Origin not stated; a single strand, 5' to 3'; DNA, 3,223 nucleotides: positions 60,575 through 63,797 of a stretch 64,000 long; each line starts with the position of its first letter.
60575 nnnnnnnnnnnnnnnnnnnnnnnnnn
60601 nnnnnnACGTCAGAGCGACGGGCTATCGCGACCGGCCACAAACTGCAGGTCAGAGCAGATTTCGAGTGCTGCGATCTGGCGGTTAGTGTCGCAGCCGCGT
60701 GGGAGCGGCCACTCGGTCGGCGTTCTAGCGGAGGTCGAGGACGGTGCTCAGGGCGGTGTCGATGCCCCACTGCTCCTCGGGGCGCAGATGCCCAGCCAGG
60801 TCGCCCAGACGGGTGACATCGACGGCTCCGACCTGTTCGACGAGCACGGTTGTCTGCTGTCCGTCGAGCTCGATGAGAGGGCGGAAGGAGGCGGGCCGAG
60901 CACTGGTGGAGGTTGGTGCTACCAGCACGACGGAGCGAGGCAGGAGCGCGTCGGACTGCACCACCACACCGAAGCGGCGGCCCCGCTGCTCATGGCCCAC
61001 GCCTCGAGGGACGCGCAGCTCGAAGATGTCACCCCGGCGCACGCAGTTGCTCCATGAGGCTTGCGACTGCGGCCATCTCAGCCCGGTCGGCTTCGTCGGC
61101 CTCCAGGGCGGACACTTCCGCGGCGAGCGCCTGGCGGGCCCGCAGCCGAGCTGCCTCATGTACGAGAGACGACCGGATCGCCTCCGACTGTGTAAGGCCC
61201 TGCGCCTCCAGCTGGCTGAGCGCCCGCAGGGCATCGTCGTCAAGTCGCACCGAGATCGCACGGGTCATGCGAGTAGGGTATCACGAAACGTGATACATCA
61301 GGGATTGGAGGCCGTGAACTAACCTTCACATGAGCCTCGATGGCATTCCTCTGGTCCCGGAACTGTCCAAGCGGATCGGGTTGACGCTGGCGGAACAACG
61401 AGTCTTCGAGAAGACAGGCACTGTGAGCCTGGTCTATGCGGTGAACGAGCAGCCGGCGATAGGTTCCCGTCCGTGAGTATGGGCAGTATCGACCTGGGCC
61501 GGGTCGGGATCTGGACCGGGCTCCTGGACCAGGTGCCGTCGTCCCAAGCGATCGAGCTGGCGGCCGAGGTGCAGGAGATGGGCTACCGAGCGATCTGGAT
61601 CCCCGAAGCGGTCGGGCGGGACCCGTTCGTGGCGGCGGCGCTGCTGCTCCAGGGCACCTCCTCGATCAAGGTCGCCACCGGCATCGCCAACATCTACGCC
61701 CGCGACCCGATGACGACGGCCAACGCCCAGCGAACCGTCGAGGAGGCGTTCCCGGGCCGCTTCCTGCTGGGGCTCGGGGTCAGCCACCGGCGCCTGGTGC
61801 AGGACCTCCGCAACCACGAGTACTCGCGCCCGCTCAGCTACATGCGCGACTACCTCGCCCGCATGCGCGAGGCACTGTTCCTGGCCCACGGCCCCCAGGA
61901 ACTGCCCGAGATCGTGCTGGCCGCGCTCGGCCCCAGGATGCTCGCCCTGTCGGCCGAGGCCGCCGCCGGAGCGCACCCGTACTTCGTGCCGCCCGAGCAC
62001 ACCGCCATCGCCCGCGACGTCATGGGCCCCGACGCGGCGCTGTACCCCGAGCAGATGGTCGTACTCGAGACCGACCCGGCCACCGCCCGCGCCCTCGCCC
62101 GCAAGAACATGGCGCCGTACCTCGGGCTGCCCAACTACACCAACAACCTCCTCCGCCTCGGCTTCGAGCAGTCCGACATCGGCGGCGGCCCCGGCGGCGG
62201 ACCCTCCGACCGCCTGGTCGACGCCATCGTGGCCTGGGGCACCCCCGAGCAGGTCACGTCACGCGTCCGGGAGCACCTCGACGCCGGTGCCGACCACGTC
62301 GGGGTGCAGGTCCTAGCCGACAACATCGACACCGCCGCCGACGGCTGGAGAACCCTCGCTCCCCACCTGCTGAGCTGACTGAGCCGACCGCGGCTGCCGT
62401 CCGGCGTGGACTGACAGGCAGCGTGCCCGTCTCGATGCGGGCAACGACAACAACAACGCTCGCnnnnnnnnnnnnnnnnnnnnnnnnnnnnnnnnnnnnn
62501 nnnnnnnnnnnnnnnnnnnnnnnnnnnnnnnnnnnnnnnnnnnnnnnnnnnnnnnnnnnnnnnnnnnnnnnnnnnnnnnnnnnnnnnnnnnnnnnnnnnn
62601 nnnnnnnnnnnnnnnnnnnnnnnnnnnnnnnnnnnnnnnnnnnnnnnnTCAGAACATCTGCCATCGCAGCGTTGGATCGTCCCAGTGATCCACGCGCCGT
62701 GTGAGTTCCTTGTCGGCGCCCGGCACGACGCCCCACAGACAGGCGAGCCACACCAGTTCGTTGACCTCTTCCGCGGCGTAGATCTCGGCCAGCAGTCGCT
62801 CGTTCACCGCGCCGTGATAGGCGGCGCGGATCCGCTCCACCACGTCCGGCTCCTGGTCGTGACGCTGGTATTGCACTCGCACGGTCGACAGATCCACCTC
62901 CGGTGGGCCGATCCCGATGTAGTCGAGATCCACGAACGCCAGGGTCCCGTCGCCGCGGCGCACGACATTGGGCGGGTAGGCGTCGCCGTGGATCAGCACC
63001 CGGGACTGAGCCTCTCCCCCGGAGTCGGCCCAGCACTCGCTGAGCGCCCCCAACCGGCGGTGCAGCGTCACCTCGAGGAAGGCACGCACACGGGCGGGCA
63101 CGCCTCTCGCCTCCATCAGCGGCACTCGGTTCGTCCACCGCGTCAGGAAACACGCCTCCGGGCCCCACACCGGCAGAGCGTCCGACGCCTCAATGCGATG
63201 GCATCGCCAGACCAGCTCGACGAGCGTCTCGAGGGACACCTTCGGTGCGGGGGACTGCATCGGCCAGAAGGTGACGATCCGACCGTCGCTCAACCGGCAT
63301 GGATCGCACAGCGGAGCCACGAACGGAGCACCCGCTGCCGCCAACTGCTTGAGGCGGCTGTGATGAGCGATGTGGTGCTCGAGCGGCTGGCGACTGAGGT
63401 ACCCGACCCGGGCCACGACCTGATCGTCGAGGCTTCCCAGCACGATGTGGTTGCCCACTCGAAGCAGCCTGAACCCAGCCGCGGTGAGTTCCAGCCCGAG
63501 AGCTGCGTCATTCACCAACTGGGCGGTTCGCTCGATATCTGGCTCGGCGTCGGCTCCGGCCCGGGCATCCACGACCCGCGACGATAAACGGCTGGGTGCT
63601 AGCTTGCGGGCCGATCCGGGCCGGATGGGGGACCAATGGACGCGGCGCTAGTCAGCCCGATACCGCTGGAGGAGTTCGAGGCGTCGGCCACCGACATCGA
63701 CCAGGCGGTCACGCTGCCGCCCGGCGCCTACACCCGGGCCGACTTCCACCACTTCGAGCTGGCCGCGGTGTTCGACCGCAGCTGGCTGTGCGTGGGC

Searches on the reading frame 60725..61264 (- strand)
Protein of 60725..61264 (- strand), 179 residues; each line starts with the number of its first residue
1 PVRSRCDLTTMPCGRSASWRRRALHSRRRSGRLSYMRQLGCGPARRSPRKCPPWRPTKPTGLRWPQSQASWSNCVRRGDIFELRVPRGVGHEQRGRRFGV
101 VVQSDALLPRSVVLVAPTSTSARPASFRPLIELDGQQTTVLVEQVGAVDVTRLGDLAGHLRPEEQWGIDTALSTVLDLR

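Call 51: search_protein_families(library=pfam, proteins=[window:60725-61264:-], max_evalue=0.01)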
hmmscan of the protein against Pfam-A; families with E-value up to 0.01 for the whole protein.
window:60725-61264:- (179 aa): 2 families
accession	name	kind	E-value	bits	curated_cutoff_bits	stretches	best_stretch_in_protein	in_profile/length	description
PF02452.23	PemK_toxin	-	5.3e-16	59.2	23.1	1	76-175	1-108/109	PemK-like, MazF-like toxin of type II toxin-antitoxin system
PF01845.23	CcdB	-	0.00071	20.2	28.6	1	95-175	14-98/101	CcdB protein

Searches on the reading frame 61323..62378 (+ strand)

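Call 51: search_protein_families(library=pfam, proteins=[window:61323-62378:+], max_evalue=0.01)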
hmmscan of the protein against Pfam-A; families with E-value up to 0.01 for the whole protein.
window:61323-62378:+ (351 aa): 1 family
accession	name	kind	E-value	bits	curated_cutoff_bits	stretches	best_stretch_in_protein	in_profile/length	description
PF00296.26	Bac_luciferase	-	4.4e-33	115.4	27.9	1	72-325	21-314/314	Luciferase-like monooxygenase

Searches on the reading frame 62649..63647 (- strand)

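Call 51: search_protein_families(library=pfam, proteins=[window:62649-63647:-], max_evalue=0.01)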
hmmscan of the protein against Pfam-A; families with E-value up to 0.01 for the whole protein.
window:62649-63647:- (332 aa): 1 family
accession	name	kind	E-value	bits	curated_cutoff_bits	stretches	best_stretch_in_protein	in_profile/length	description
PF01636.29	APH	-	9.7e-13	48.9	23.2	1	98-280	43-231/239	Phosphotransferase enzyme family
